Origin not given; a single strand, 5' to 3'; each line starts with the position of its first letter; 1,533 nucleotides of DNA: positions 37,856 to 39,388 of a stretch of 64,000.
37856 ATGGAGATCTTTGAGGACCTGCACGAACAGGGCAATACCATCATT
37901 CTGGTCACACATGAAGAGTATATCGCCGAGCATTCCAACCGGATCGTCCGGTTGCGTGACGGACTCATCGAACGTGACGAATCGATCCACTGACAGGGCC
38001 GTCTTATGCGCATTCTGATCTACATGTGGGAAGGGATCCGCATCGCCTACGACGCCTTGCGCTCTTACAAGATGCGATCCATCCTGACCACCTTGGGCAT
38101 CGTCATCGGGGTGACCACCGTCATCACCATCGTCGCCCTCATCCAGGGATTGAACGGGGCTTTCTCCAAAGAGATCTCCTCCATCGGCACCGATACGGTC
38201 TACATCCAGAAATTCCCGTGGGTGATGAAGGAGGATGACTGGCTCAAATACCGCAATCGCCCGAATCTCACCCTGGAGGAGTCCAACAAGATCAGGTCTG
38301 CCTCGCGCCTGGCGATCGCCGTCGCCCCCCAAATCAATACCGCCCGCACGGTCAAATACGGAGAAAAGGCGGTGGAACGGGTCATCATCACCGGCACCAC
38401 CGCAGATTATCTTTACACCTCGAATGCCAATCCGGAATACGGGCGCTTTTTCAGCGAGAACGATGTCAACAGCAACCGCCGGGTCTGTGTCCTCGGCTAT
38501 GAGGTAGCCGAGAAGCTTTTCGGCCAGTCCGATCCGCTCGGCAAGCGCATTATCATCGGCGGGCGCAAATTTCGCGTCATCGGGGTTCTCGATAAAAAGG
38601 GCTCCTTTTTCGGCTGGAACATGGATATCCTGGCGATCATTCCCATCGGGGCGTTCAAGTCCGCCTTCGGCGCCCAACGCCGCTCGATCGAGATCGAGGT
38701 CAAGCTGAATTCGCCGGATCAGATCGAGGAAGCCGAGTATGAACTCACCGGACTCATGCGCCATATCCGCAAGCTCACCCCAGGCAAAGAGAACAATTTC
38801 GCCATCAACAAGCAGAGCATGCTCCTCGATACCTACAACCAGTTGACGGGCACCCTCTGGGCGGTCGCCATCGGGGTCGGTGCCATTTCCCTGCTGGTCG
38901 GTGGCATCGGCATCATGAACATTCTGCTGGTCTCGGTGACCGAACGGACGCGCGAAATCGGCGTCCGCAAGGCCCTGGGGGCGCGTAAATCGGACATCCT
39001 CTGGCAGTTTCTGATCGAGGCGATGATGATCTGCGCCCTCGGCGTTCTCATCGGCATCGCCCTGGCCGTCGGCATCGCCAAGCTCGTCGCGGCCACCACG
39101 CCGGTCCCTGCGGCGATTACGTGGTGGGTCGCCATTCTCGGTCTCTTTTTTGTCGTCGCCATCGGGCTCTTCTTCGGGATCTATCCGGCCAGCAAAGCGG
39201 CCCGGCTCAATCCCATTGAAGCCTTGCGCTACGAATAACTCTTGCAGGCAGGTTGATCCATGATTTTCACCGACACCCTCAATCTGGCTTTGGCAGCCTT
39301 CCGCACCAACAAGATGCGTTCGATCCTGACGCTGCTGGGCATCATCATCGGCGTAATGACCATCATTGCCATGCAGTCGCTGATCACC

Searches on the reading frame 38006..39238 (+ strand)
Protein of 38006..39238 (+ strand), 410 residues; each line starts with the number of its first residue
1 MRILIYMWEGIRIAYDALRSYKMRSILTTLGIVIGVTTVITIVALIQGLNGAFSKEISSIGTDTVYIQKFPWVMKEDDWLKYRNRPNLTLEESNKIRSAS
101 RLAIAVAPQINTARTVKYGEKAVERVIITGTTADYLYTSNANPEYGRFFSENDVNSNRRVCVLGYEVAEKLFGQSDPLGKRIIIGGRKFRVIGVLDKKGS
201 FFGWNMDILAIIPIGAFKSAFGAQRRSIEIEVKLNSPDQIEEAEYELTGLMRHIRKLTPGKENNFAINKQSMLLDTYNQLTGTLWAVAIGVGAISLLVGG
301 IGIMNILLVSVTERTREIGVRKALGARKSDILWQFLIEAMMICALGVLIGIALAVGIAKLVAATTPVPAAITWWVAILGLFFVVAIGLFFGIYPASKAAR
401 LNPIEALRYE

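Call 69: search_protein_families(library=pfam, proteins=[window:38006-39238:+], max_evalue=0.001)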
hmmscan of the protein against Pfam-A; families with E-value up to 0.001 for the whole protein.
window:38006-39238:+ (410 aa): 2 families
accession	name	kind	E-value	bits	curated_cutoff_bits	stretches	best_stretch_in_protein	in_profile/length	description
PF12704.14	MacB_PCD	-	5.3e-47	161.2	27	1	25-248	1-205/207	MacB-like periplasmic core domain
PF02687.27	FtsX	-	1.1e-25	90.5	25.5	1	291-403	3-120/120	FtsX-like permease C-terminal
